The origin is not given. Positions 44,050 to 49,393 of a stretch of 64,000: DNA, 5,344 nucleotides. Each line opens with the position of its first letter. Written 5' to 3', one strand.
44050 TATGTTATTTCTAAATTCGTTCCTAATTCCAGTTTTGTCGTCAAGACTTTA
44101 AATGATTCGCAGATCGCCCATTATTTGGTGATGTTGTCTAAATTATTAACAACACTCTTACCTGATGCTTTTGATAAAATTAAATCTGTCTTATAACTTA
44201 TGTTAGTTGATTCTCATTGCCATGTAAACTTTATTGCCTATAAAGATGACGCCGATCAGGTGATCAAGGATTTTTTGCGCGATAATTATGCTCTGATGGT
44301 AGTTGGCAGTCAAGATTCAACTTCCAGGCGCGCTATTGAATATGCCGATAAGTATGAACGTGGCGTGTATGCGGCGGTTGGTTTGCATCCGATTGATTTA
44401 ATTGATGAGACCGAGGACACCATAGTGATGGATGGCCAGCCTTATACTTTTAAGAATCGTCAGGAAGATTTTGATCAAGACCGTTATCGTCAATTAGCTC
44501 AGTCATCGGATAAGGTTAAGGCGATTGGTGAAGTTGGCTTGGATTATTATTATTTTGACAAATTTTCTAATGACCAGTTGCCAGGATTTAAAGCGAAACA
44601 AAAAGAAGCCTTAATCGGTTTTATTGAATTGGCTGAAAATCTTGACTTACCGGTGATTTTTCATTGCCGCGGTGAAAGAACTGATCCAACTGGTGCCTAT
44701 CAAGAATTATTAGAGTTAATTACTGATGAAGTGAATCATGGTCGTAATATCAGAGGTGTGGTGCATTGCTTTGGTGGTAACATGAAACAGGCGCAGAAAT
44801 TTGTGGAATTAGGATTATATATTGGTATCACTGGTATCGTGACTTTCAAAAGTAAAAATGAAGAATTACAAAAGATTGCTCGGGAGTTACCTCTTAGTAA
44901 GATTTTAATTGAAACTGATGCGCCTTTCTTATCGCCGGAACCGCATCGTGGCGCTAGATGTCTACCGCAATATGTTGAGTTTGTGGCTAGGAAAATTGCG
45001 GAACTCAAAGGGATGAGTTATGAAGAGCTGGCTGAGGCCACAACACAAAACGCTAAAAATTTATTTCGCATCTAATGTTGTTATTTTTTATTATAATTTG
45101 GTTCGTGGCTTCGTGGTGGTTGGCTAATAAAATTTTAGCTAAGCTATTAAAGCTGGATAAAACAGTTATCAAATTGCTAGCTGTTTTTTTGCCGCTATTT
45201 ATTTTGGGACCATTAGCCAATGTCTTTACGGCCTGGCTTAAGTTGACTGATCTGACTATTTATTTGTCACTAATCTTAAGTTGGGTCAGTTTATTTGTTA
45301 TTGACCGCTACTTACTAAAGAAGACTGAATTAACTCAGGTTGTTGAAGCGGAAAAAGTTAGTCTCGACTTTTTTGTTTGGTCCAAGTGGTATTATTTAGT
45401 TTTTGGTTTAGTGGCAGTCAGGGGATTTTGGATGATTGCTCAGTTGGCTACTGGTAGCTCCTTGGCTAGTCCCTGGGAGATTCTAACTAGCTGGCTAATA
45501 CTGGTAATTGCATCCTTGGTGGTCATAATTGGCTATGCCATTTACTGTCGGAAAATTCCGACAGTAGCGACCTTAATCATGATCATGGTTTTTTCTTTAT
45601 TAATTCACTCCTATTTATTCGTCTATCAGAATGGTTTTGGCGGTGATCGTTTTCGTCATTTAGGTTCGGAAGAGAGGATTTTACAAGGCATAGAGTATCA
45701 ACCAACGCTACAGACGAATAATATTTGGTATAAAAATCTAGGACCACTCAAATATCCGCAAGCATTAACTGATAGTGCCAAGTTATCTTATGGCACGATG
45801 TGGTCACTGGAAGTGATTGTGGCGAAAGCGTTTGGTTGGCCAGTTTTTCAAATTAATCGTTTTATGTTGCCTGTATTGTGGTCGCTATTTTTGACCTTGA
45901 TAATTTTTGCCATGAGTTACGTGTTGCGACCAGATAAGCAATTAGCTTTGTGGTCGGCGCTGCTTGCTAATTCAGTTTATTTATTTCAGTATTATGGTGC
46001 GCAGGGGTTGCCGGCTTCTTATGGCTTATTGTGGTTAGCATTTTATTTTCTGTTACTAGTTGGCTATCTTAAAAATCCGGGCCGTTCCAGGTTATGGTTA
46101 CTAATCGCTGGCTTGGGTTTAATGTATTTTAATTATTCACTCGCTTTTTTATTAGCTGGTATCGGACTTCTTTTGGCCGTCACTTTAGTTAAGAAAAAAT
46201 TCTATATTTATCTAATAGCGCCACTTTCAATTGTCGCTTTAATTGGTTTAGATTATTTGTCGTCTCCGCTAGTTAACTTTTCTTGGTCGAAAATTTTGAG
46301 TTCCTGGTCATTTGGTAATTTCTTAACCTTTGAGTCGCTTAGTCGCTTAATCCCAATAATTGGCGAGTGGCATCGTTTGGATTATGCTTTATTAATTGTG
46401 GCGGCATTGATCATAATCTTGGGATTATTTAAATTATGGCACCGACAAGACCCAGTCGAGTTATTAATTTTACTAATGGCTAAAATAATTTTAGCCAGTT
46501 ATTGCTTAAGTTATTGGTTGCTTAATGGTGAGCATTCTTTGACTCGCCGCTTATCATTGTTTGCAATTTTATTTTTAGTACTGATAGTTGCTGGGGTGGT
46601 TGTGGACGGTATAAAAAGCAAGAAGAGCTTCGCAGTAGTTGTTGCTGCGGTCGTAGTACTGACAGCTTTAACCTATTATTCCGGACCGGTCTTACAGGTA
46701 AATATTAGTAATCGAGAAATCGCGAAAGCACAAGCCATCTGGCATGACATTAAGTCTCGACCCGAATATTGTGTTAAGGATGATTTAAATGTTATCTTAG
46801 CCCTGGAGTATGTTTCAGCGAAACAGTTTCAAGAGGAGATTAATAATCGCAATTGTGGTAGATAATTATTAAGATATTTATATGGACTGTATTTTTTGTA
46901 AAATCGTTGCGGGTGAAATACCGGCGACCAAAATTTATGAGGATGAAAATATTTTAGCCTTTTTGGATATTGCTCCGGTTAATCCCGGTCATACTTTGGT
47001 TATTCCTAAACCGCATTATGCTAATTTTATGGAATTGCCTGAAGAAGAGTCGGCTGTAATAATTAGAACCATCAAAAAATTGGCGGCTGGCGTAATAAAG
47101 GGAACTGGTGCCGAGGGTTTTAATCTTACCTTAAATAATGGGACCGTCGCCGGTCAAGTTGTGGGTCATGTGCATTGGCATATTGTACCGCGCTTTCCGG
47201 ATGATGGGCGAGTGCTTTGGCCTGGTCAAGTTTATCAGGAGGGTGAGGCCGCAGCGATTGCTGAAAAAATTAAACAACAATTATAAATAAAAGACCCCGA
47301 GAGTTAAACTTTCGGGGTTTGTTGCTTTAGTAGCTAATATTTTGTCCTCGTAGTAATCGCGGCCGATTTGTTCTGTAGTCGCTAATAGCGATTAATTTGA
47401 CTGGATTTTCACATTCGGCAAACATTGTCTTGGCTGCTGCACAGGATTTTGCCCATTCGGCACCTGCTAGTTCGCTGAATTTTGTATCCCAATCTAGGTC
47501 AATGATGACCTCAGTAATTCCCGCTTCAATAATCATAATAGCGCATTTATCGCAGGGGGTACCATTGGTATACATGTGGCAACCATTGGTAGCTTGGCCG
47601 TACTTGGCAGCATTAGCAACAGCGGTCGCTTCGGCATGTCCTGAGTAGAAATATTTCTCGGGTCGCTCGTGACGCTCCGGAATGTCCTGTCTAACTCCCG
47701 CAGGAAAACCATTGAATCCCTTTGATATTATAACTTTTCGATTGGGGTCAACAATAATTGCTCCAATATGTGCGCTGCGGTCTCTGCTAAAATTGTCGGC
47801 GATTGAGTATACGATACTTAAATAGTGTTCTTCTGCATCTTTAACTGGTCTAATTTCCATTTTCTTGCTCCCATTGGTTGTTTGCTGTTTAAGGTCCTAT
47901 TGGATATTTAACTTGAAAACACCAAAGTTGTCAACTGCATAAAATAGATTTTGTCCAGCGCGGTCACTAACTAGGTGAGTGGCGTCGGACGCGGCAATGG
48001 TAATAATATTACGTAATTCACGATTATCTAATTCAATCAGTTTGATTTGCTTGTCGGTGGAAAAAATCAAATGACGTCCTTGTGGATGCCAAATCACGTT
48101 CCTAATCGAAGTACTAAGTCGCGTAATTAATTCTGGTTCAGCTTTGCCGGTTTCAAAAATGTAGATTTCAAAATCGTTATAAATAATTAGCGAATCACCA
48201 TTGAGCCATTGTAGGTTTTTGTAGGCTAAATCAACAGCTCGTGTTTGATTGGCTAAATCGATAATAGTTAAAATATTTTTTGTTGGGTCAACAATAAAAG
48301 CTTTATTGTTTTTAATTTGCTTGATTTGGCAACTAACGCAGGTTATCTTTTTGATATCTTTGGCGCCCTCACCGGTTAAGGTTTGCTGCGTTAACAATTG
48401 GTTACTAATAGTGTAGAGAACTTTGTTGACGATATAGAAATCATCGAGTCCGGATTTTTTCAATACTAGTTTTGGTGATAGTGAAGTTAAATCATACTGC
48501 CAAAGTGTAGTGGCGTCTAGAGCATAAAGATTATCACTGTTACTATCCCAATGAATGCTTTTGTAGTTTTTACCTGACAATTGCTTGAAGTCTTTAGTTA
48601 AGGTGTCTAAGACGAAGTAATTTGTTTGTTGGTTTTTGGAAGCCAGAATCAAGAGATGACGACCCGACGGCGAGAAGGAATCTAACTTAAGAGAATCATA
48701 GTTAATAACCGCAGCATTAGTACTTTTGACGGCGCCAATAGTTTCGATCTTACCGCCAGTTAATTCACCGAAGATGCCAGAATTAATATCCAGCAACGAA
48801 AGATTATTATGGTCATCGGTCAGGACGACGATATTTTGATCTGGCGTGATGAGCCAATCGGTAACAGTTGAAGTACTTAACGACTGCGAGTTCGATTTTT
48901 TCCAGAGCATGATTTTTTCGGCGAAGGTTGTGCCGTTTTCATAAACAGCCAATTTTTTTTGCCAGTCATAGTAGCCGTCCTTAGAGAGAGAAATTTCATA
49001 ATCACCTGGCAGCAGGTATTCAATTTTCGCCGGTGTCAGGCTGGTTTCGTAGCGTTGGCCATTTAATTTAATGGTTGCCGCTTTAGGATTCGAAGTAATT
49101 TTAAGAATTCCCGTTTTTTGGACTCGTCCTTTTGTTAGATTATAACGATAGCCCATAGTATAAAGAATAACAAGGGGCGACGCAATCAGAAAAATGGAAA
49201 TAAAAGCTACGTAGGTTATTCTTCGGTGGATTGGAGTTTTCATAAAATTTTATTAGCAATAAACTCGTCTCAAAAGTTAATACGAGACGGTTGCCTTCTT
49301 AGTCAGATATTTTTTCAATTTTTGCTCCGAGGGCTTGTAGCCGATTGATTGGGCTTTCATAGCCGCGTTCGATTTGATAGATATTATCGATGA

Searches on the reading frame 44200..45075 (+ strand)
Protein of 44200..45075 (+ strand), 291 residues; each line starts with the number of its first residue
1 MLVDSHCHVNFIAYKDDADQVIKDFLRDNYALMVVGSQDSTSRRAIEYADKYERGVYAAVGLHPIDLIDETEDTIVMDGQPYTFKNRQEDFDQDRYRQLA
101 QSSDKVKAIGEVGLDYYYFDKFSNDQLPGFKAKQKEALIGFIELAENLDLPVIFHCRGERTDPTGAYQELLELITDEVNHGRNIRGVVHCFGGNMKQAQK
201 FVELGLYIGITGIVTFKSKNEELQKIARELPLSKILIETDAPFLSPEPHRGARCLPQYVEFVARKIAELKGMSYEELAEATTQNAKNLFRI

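Call 47: search_protein_families(library=pfam, proteins=[window:44200-45075:+], max_evalue=0.001)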
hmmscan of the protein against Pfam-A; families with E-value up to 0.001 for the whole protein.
window:44200-45075:+ (291 aa): 1 family
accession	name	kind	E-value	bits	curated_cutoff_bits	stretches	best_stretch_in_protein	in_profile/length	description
PF01026.27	TatD_DNase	-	3e-72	243.5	27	1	3-290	1-253/253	TatD related DNase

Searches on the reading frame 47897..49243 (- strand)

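Call 47: search_protein_families(library=pfam, proteins=[window:47897-49243:-], max_evalue=0.001)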
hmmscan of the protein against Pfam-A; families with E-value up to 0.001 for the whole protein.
window:47897-49243:- (448 aa): 1 family
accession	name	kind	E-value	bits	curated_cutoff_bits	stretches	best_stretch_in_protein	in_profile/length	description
PF08308.17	PEGA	-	7.3e-10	39.1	20.8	1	45-106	2-61/71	PEGA domain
